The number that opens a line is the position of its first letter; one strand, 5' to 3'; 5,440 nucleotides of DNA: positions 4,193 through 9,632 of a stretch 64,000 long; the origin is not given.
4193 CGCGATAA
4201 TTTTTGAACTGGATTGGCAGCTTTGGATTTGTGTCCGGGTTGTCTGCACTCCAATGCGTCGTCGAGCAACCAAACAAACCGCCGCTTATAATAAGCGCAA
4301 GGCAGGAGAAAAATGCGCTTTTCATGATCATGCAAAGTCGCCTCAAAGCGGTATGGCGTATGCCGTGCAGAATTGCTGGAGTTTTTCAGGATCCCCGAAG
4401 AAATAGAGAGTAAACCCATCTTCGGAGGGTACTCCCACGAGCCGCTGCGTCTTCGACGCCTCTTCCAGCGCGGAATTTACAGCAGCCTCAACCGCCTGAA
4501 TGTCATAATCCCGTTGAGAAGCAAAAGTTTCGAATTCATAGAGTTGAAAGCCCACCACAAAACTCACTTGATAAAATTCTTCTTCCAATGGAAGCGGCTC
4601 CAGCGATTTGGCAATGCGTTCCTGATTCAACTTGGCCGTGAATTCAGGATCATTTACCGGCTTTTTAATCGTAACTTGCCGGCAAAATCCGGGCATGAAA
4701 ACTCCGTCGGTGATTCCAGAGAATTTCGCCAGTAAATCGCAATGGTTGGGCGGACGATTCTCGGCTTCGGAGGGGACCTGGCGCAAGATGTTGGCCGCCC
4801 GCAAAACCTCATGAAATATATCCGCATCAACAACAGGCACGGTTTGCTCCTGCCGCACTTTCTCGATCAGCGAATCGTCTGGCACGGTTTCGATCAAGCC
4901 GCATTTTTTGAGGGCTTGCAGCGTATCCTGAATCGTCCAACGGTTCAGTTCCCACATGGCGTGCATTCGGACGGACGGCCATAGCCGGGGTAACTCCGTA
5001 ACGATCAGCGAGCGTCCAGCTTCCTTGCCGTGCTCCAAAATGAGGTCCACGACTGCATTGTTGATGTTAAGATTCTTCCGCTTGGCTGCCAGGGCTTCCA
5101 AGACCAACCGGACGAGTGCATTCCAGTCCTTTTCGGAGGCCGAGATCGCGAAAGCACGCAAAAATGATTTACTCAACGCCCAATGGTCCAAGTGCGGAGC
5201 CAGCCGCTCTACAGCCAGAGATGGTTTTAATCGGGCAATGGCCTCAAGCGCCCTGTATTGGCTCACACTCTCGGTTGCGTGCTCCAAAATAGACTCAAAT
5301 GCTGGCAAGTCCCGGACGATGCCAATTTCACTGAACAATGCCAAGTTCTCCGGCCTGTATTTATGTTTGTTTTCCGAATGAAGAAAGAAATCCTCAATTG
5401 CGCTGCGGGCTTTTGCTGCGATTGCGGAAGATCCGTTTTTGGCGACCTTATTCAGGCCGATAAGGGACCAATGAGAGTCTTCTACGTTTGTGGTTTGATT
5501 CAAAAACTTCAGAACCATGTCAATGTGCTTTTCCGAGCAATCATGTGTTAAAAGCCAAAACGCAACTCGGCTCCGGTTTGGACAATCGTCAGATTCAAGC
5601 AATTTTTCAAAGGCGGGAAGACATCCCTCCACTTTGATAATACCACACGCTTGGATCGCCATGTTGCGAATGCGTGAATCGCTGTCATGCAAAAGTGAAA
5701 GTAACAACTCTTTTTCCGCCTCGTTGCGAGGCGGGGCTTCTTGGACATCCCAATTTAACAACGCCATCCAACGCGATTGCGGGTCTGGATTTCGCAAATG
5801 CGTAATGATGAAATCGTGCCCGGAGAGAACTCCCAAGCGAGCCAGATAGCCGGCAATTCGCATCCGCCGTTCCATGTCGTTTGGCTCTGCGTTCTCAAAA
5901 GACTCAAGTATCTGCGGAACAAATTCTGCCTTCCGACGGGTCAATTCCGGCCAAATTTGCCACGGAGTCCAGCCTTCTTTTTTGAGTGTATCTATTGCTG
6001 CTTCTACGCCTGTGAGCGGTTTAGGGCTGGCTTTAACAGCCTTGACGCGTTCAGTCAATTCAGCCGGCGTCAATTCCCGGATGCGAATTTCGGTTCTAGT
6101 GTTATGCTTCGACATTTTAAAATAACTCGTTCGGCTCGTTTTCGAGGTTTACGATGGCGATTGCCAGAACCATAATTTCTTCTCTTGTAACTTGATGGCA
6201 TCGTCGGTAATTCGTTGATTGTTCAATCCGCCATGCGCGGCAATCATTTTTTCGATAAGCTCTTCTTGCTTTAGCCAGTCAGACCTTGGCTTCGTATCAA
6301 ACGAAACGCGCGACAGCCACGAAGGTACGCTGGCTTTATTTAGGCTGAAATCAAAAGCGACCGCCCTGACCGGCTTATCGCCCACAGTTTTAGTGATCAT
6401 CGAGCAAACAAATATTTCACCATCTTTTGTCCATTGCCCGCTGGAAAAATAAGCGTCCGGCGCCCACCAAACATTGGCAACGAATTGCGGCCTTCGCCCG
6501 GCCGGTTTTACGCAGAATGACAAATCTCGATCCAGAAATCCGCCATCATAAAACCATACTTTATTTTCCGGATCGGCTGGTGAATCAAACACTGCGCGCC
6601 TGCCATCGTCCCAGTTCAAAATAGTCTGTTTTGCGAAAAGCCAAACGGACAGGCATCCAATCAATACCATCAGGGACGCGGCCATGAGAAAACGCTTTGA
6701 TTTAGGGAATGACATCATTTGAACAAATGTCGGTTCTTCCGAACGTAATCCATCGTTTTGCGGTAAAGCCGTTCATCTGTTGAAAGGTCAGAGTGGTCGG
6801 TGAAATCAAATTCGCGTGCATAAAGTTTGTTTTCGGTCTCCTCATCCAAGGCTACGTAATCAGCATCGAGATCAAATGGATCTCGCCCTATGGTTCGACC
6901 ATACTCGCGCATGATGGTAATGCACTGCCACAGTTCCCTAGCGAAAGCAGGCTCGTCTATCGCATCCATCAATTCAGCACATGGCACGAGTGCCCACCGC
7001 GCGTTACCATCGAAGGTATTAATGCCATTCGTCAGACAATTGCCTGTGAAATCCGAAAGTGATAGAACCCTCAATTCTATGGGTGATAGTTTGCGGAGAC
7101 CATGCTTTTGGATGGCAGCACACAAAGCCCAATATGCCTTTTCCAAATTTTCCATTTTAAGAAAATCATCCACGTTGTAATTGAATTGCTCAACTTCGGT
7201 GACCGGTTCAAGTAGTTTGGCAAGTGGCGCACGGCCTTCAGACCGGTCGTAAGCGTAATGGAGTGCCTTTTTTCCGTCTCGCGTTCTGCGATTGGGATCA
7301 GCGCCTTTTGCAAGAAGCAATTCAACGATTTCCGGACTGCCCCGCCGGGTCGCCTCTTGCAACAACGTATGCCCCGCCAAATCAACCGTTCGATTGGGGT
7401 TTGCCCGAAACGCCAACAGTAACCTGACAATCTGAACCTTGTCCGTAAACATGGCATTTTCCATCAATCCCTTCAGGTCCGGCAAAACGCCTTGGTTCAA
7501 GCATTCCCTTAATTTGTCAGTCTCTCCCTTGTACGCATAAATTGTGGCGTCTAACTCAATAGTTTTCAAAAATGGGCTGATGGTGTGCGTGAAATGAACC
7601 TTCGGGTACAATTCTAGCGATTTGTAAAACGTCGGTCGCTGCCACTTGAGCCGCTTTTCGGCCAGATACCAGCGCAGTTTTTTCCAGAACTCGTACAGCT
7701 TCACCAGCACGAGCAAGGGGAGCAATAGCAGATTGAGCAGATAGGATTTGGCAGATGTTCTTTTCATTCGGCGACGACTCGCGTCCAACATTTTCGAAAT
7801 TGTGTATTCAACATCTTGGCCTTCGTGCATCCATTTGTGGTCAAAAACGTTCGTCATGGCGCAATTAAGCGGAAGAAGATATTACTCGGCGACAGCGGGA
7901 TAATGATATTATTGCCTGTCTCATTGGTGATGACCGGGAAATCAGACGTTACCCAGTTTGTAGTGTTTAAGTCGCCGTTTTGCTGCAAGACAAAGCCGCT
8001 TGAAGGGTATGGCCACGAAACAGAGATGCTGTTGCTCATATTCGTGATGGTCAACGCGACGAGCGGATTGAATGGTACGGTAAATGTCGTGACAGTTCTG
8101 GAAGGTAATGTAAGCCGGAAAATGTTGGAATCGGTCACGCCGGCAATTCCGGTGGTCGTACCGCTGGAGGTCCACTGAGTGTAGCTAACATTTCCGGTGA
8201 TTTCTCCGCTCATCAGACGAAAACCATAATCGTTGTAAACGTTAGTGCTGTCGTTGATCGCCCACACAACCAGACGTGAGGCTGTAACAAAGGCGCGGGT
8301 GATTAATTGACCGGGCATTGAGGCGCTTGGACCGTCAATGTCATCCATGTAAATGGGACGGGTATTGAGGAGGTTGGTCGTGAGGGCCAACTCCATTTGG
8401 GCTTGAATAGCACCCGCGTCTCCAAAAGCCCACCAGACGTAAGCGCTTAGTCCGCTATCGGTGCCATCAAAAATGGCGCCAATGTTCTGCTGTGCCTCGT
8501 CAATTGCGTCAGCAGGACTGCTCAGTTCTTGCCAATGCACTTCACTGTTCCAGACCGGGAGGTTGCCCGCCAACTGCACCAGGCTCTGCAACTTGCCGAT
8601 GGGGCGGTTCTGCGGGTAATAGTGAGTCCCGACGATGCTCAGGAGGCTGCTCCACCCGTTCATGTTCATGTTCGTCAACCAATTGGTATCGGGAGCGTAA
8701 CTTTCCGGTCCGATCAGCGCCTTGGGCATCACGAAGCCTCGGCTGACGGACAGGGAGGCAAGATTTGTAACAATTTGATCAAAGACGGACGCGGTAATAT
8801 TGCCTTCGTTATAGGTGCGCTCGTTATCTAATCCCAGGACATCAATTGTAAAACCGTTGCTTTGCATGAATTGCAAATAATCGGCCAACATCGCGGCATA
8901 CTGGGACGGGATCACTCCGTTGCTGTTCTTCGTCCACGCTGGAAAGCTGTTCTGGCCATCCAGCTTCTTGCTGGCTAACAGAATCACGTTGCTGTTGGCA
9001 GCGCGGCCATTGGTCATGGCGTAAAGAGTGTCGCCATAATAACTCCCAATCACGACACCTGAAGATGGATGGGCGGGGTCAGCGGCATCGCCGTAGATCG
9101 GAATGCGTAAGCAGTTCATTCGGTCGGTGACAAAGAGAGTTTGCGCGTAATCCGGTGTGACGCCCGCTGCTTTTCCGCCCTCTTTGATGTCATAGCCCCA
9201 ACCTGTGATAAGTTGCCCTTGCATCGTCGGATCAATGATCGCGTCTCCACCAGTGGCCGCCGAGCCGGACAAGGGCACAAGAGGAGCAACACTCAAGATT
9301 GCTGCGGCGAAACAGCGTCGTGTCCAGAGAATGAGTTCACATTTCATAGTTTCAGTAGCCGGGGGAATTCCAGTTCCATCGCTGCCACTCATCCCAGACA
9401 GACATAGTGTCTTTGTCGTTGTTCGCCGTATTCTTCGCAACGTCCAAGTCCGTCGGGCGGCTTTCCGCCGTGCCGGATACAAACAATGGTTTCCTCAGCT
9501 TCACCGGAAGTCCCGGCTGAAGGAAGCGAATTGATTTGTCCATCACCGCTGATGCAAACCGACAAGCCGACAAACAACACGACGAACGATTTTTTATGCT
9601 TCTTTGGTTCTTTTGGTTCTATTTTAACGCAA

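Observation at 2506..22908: A ~45-nt signal-peptide cassette conserved at nucleotide level heads about 17 otherwise unrelated genes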

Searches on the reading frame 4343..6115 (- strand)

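Call 8: search_protein_families(library=pfam, max_evalue=0.01, proteins=[window:4343-6115:-])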
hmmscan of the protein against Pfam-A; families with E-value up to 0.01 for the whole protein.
window:4343-6115:- (590 aa): 2 families
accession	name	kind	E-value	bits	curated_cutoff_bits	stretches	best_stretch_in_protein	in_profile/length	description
PF13646.12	HEAT_2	-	1.5e-09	38.4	27.7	1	104-185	5-83/88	HEAT repeats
PF02985.28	HEAT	-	0.00012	22.4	23.5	0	137-159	4-26/31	HEAT repeat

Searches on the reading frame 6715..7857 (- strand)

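Call 8: search_protein_families(library=pfam, max_evalue=0.01, proteins=[window:6715-7857:-])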
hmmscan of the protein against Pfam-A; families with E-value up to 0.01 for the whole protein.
window:6715-7857:- (380 aa): 5 families
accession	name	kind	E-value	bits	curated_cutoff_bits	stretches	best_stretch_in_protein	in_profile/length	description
PF13637.12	Ank_4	-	3.9e-11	43.3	22.7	2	138-182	7-50/50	Ankyrin repeats (many copies)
PF00023.36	Ank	-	8.6e-11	41.9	21.1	1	162-192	2-32/33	Ankyrin repeat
PF12796.13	Ank_2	-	1.3e-10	42.2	27.3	1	131-216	1-79/90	Ankyrin repeats (3 copies)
PF13857.12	Ank_5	-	5.1e-06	27.2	27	1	172-202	26-56/56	Ankyrin repeats (many copies)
PF13606.12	Ank_3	-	7.4e-06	26.3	22.3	1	162-189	2-29/30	Ankyrin repeat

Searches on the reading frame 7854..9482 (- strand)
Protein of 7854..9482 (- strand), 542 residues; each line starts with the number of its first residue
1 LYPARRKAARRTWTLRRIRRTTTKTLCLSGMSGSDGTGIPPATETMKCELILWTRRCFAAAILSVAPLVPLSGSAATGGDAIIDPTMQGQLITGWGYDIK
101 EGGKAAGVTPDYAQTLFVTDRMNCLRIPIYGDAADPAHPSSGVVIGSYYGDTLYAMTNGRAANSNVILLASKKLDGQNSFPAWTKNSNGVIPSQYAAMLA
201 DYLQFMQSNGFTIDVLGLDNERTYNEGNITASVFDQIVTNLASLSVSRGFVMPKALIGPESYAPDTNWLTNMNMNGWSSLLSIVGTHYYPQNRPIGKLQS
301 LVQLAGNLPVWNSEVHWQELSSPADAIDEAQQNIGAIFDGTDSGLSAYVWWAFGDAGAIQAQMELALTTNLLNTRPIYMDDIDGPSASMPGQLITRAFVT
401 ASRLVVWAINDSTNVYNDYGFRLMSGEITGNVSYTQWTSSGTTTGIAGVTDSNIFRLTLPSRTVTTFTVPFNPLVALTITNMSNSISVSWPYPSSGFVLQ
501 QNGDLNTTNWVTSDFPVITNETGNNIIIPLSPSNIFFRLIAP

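Call 8: search_protein_families(library=pfam, max_evalue=0.01, proteins=[window:7854-9482:-])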
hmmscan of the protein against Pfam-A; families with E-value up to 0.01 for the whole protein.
window:7854-9482:- (542 aa): 0 families

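Call 46: search_protein_families(library=ncbifam, max_evalue=0.01, proteins=[window:7854-9482:-])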
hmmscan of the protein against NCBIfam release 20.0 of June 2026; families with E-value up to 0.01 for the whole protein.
window:7854-9482:- (542 aa): 1 family
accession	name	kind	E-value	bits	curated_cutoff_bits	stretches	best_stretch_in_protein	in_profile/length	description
NF052681.1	EndoxylXynCBac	equivalog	2.3e-09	36.9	650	1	193-469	116-393/395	glucuronoarabinoxylan endo-1,4-beta-xylanase XynC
